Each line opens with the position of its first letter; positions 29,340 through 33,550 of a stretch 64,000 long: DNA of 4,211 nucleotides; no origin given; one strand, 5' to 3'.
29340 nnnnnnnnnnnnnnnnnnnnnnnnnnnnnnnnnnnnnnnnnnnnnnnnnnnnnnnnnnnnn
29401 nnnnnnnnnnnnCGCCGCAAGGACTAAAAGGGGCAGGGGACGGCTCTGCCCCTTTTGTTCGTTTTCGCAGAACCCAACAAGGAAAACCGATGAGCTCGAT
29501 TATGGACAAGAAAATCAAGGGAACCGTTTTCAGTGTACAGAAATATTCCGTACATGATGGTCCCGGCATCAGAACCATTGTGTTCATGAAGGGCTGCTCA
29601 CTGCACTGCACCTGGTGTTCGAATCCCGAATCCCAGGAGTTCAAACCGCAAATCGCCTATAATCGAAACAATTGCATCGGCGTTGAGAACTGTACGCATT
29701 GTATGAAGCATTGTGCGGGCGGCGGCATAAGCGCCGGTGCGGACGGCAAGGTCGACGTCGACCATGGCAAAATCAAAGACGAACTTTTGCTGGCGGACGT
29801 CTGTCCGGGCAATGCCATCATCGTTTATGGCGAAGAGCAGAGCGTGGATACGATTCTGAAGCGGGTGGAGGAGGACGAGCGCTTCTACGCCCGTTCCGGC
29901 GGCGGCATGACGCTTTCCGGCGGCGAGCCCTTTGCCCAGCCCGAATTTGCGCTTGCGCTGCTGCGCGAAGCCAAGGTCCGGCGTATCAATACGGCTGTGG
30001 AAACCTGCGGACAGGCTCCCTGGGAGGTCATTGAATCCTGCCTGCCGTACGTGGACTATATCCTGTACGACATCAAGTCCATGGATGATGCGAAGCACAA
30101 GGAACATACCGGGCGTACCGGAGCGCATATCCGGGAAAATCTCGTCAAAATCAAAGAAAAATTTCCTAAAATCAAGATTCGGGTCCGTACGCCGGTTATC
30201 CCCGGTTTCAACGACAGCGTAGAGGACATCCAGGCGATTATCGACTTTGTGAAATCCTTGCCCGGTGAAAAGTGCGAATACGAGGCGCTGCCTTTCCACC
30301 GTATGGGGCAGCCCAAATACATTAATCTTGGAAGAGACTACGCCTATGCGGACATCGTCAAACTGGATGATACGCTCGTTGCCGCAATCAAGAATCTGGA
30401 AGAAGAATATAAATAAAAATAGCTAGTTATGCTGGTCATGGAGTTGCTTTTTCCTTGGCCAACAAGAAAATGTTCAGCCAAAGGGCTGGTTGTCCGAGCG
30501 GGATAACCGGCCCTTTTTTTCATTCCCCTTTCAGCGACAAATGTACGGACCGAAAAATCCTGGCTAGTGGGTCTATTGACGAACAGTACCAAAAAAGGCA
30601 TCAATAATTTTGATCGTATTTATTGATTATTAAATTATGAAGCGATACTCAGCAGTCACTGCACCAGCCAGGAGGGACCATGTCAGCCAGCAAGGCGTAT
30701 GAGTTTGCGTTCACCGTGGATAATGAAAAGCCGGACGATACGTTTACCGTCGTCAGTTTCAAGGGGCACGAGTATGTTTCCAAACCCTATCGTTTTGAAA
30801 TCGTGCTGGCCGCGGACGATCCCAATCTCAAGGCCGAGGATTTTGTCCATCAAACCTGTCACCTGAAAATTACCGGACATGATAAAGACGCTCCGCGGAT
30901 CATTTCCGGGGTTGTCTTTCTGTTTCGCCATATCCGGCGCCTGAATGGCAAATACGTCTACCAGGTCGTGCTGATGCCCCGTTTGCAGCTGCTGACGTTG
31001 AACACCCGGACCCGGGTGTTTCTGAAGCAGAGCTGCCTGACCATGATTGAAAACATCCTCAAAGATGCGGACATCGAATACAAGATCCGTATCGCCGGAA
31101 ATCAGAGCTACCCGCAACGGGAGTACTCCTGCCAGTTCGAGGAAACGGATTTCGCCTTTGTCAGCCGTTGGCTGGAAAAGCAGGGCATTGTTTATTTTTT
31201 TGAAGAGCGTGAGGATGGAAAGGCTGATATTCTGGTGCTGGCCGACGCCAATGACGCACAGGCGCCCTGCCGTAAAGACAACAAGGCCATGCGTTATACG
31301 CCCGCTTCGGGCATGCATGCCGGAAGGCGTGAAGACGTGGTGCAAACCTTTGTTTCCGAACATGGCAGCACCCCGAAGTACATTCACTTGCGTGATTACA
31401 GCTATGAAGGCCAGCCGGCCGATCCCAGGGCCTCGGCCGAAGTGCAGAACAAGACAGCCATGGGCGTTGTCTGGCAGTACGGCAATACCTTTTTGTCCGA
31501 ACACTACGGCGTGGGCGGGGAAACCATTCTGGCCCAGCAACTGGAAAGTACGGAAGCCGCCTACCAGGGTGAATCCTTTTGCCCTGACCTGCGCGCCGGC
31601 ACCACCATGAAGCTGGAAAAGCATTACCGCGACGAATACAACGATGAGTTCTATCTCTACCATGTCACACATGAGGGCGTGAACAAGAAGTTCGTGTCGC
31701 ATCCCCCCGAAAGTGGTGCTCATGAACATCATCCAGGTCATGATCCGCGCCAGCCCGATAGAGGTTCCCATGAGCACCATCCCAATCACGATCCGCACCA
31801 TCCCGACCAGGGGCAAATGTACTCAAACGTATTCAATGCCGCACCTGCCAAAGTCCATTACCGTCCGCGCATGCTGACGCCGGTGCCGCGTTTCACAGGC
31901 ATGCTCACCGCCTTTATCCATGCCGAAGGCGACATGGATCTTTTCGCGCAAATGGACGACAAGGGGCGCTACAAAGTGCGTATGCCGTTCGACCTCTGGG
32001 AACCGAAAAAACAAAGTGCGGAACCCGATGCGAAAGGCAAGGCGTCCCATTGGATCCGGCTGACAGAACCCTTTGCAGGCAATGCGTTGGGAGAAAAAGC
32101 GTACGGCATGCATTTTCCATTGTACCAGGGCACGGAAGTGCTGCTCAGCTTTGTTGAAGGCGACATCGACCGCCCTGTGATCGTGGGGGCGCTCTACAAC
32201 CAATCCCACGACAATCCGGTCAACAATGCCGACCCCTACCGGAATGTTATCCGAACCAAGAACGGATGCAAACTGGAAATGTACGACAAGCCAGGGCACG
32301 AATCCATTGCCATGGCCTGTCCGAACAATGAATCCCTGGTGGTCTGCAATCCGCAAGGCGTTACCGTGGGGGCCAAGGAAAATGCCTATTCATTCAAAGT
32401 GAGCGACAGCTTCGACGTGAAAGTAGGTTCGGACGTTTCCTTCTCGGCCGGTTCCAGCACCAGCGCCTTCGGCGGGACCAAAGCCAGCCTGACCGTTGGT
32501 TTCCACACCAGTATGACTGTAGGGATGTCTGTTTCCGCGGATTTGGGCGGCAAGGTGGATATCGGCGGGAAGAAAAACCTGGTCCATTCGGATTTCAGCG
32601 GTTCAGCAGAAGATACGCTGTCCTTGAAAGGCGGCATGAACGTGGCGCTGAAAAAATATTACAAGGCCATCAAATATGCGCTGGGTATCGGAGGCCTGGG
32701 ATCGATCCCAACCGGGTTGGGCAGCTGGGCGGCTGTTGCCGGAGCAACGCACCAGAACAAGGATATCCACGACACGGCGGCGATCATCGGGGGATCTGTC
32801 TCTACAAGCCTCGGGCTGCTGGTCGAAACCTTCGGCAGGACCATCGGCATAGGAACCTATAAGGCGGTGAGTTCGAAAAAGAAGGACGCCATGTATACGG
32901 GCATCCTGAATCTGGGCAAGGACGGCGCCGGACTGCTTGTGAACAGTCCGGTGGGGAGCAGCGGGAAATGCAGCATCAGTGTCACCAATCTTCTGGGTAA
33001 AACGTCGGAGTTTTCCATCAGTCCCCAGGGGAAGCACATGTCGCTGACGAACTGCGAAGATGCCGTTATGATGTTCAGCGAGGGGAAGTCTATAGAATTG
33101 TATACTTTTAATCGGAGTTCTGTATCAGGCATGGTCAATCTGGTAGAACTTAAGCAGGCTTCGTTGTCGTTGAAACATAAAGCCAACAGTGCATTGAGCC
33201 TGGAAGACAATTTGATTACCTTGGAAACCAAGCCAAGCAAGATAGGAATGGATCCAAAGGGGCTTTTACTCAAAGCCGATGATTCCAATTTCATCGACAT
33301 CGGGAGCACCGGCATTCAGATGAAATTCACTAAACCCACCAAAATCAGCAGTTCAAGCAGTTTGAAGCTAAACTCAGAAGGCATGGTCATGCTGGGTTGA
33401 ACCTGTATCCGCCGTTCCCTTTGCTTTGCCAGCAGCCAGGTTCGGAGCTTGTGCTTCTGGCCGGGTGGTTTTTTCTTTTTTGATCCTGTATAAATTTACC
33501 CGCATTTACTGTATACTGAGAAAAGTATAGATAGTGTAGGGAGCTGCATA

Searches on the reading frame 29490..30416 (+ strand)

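Call 17: search_protein_families(library=pfam, proteins=[window:29490-30416:+], max_evalue=0.001)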
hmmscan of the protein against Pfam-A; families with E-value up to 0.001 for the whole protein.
window:29490-30416:+ (308 aa): 2 families
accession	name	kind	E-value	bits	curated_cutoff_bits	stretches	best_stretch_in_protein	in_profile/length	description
PF04055.27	Radical_SAM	-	3.4e-16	60.3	29.5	1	30-253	1-165/166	Radical SAM superfamily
PF13353.11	Fer4_12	-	2.1e-12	48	22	1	23-179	2-96/137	4Fe-4S single cluster domain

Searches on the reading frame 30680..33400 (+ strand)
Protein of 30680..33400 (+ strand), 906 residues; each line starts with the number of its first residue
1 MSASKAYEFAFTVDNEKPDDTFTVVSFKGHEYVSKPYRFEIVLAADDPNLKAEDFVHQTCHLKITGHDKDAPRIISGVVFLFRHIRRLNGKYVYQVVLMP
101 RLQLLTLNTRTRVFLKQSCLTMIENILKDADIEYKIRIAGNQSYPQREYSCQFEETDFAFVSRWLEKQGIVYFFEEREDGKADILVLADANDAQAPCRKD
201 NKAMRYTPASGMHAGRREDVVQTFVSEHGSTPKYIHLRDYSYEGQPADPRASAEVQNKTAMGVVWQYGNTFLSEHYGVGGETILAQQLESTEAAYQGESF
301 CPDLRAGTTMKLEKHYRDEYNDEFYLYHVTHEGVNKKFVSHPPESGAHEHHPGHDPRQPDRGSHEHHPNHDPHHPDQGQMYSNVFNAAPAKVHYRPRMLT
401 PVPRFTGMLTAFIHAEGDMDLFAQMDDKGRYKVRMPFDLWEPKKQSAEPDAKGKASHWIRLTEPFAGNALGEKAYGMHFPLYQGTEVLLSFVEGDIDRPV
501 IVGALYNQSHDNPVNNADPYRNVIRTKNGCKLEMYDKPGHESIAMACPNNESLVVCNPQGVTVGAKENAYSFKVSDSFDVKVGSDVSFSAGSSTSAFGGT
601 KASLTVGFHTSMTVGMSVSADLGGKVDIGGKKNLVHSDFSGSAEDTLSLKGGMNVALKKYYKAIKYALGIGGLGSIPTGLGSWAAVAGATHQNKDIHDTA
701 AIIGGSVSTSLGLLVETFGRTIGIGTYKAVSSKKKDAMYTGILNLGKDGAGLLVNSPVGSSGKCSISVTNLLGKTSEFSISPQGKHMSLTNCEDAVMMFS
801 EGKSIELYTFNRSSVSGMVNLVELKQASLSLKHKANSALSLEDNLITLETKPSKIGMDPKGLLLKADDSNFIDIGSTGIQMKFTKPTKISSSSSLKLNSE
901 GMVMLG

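Call 4: search_protein_families(library=pfam, proteins=[window:30680-33400:+], max_evalue=0.01)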
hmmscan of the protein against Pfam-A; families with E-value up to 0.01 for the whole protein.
window:30680-33400:+ (906 aa): 3 families
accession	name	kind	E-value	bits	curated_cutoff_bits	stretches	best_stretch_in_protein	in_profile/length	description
PF05954.17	Phage_GPD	-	1.6e-59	202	30.1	1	31-335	2-303/305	Phage tail baseplate hub (GPD)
PF04717.18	Phage_base_V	-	1.5e-07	32.1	23.8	1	454-506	28-75/75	Type VI secretion system/phage-baseplate injector OB domain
PF20093.5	DUF6484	-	0.00075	20.6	27.6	1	484-505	40-61/61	Domain of unknown function (DUF6484)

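Call 67: search_protein_families(library=ncbifam, proteins=[window:30680-33400:+], max_evalue=0.01)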
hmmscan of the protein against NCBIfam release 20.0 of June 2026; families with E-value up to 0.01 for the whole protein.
window:30680-33400:+ (906 aa): 4 families
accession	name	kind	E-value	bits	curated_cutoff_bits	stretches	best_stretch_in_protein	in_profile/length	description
TIGR03361.1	VI_Rhs_Vgr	subfamily_domain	1.1e-86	291.5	186.35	1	11-567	1-512/513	type VI secretion system tip protein TssI/VgrG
TIGR01646.1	vgr_GE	subfamily_domain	1.7e-68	231.8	121.8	1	22-546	1-476/480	type VI secretion system tip protein VgrG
NF033848.1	VgrG_rel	hypoth_equivalog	7.9e-07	27.7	275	1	469-590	414-546/547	VgrG-related protein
TIGR01644.1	phage_P2_V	subfamily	0.0034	17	46.75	1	484-613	55-154/192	phage baseplate assembly protein V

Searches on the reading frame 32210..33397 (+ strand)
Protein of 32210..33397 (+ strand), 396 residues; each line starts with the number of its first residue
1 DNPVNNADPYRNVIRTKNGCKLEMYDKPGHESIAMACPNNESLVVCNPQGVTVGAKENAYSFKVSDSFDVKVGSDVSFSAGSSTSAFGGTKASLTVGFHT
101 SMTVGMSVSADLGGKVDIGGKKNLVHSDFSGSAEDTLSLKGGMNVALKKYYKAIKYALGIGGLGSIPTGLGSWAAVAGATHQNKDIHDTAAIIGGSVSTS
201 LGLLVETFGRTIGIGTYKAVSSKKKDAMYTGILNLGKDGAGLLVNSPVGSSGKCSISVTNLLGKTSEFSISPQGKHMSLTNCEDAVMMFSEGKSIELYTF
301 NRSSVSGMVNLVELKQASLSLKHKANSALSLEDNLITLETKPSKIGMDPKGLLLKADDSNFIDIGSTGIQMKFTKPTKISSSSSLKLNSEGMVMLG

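Call 81: search_protein_families(library=pfam, proteins=[window:32210-33397:+], max_evalue=1)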
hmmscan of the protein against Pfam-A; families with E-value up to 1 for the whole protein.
window:32210-33397:+ (396 aa): 1 family
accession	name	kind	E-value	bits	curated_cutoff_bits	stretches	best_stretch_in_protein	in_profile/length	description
PF22178.3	Gp5_trimer_C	-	0.13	12.9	30.9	1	21-115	16-107/112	Bacteriophage T4 gp5 C-terminal trimerisation domain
